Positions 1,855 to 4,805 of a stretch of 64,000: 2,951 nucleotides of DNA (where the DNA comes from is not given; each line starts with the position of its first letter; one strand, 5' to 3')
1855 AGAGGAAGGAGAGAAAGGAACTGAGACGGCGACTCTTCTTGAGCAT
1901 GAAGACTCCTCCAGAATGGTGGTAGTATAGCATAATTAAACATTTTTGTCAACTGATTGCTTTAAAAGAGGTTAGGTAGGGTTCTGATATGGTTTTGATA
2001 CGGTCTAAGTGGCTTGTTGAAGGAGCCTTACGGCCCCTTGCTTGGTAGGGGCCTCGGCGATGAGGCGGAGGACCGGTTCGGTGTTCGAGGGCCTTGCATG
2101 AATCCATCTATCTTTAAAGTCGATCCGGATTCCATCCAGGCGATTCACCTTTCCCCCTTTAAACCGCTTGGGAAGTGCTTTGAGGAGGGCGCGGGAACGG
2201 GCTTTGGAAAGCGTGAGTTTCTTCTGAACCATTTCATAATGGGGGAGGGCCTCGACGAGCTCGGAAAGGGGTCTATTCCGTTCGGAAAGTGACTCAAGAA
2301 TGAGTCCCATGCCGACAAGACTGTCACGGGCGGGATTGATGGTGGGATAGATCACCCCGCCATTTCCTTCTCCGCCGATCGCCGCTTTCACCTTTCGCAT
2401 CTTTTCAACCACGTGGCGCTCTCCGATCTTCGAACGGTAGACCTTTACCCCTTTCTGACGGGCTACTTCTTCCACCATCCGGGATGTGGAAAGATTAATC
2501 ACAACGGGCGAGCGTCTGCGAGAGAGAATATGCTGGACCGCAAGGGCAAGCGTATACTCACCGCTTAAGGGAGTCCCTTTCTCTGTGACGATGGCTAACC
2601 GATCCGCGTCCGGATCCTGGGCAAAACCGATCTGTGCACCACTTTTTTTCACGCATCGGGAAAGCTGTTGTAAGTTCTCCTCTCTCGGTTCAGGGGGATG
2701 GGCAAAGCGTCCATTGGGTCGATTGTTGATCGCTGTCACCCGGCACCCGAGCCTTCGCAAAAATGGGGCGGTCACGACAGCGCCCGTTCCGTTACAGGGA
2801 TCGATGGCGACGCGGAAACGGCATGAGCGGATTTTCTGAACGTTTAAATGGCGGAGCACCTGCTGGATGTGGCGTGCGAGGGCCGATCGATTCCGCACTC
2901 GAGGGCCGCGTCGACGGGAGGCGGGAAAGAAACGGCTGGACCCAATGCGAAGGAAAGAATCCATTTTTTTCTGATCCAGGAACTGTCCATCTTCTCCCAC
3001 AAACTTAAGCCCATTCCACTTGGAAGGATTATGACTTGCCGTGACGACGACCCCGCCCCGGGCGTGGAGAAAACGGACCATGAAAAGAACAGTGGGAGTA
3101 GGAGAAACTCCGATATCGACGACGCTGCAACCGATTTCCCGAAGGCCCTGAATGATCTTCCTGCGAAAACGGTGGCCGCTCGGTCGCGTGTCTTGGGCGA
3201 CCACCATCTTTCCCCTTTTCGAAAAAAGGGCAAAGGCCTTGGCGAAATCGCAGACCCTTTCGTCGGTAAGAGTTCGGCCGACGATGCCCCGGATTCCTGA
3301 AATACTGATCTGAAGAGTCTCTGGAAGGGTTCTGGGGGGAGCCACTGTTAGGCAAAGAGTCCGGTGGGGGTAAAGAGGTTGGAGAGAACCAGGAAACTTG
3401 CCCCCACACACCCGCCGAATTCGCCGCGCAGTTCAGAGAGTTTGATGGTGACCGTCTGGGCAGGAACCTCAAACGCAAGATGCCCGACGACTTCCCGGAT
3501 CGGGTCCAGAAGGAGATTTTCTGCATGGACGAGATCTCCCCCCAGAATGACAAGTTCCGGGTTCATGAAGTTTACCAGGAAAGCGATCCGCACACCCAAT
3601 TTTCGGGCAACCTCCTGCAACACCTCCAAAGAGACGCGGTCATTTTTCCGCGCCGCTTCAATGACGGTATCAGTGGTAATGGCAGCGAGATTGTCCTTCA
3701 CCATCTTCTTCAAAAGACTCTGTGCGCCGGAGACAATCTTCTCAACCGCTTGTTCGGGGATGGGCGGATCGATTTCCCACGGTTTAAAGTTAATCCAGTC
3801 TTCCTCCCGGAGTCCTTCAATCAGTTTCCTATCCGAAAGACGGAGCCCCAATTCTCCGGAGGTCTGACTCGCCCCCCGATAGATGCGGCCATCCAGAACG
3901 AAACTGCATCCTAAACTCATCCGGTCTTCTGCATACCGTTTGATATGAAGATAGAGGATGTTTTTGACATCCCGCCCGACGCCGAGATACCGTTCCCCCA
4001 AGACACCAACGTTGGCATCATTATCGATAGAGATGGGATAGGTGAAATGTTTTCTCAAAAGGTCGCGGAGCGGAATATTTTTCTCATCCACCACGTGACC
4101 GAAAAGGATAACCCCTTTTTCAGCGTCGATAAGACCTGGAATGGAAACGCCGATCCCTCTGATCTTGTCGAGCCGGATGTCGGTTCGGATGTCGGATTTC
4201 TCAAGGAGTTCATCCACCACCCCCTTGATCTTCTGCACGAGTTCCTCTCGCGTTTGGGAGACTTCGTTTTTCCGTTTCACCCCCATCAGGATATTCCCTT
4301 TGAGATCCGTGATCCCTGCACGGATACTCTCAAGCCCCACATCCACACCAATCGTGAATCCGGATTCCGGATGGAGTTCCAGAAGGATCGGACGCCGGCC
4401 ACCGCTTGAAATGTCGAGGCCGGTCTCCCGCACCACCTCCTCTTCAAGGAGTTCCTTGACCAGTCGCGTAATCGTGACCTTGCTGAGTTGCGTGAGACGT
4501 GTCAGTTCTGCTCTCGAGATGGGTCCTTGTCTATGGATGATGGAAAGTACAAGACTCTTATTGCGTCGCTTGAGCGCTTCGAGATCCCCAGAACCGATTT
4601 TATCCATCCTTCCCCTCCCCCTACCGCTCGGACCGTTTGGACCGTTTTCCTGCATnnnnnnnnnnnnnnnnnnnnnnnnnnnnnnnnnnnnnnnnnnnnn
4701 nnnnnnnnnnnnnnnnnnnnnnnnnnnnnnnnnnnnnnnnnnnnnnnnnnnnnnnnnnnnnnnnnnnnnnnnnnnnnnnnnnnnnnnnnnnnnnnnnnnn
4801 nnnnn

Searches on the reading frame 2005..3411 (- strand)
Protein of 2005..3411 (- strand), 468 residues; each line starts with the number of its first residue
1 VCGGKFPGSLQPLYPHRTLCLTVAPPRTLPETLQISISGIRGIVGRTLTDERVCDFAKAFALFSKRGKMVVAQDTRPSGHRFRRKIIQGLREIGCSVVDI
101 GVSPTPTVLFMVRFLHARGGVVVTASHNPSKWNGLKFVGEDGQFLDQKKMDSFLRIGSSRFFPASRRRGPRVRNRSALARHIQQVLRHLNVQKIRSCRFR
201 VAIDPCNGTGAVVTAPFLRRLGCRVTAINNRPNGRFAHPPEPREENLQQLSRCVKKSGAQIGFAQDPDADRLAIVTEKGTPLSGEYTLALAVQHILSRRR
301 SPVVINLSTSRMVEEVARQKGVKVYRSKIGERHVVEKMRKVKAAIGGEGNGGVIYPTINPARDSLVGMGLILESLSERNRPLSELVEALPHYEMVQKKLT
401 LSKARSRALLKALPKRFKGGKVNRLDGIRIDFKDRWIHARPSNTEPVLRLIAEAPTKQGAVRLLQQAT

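Call 31: search_protein_families(library=pfam, proteins=[window:2005-3411:-], max_evalue=0.001)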
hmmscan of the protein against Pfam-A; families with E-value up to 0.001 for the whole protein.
window:2005-3411:- (468 aa): 4 families
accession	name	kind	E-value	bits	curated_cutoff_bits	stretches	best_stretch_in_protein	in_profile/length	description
PF02878.22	PGM_PMM_I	-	1.2e-30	106.4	22.5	1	38-150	7-124/138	Phosphoglucomutase/phosphomannomutase, alpha/beta/alpha domain I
PF02879.22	PGM_PMM_II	-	1.3e-24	87.2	29.3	1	180-279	2-103/103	Phosphoglucomutase/phosphomannomutase, alpha/beta/alpha domain II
PF02880.22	PGM_PMM_III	-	1.2e-22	80.6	20.7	1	284-390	2-112/115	Phosphoglucomutase/phosphomannomutase, alpha/beta/alpha domain III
PF00408.26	PGM_PMM_IV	-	2.8e-09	37.4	23.1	1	410-465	12-63/68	Phosphoglucomutase/phosphomannomutase, C-terminal domain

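Call 55: search_protein_families(library=ncbifam, proteins=[window:2005-3411:-], max_evalue=0.00001)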
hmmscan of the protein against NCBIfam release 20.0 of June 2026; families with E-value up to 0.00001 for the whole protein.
window:2005-3411:- (468 aa): 7 families
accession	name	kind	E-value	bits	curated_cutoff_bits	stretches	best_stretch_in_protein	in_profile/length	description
TIGR03990.1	Arch_GlmM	equivalog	6e-147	490.1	439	1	35-467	4-440/444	phosphoglucosamine mutase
TIGR01455.1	glmM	equivalog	9.6e-60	202.5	447.55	1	39-464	5-433/442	phosphoglucosamine mutase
NF007088.0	PRK09542.1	equivalog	1.4e-58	199.1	618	1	39-465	16-447/456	phosphomannomutase/phosphoglucomutase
NF046027.1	PhglucPhmanMutPgmG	equivalog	4.5e-53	180.5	600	1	40-466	15-445/460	phosphoglucomutase/phosphomannomutase PgmG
NF011943.0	PRK15414.1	subfamily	1.8e-36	126.2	801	1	39-464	11-443/456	phosphomannomutase CpsG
TIGR01132.1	pgm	equivalog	4.1e-11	42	778.05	1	118-355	139-399/546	phosphoglucomutase (alpha-D-glucose-1,6-bisphosphate-dependent)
NF005737.0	PRK07564.1-1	equivalog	1.2e-10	40.7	378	0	181-388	188-402/543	alpha-D-glucose phosphate-specific phosphoglucomutase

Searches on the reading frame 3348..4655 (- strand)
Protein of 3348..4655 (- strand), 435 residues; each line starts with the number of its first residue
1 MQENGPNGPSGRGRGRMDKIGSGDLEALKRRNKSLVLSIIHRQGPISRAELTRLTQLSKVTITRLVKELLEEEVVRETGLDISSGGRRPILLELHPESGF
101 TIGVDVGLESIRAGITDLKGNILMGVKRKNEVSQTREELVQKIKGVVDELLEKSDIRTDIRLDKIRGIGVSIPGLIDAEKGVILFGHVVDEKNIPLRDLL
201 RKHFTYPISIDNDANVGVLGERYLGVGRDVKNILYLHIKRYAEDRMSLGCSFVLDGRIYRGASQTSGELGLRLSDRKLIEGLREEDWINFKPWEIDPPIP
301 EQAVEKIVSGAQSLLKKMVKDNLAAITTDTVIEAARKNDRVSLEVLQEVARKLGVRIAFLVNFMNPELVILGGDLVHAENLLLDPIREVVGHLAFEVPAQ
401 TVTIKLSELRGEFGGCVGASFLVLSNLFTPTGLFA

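Call 31: search_protein_families(library=pfam, proteins=[window:3348-4655:-], max_evalue=0.001)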
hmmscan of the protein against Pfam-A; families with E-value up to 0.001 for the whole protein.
window:3348-4655:- (435 aa): 3 families
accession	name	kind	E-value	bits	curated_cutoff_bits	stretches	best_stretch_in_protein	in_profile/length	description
PF00480.26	ROK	-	5.1e-40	138.3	22.9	1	101-424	1-292/294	ROK family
PF12802.13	MarR_2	-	3.2e-06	27.6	27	1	33-76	7-51/61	MarR family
PF01047.28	MarR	-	3.7e-06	27.2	24.6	1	35-76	7-48/59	MarR family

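Call 55: search_protein_families(library=ncbifam, proteins=[window:3348-4655:-], max_evalue=0.00001)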
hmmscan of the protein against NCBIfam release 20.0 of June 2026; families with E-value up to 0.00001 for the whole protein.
window:3348-4655:- (435 aa): 10 families
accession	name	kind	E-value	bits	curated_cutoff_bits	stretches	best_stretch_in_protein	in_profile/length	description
NF047937.1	TransRegNagC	equivalog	4.3e-51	174.3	650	1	24-411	4-373/399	DNA-binding transcriptional regulator NagC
NF049930.1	TransRegMlc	equivalog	4.3e-44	151.4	530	2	22-270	7-245/405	sugar metabolism global transcriptional regulator Mlc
TIGR00744.1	ROK_glcA_fam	subfamily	2.6e-34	118.9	260.35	2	102-270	1-157/318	ROK family glucokinase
NF007251.0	PRK09698.1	equivalog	1.9e-19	70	253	1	100-270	7-165/304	allose kinase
NF042998.1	bglucokin_BglK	equivalog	6.5e-17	61.7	550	1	161-277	50-161/291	beta-glucoside kinase BglK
NF009835.0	PRK13310.1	equivalog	1.7e-15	57.1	380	1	103-425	4-302/303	N-acetylglucosamine kinase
NF007108.0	PRK09557.1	equivalog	1.3e-10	41.1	443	1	102-422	4-299/303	fructokinase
NF003461.0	PRK05082.1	subfamily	1.4e-07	31.2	283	0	101-276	3-161/291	N-acetylmannosamine kinase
NF045551.1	GK_Pyrobac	equivalog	2e-07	30.6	500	0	141-271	27-145/294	ATP-dependent glucokinase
NF009836.0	PRK13311.1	equivalog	2.9e-06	26.7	551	1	103-270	4-156/256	N-acetyl-D-glucosamine kinase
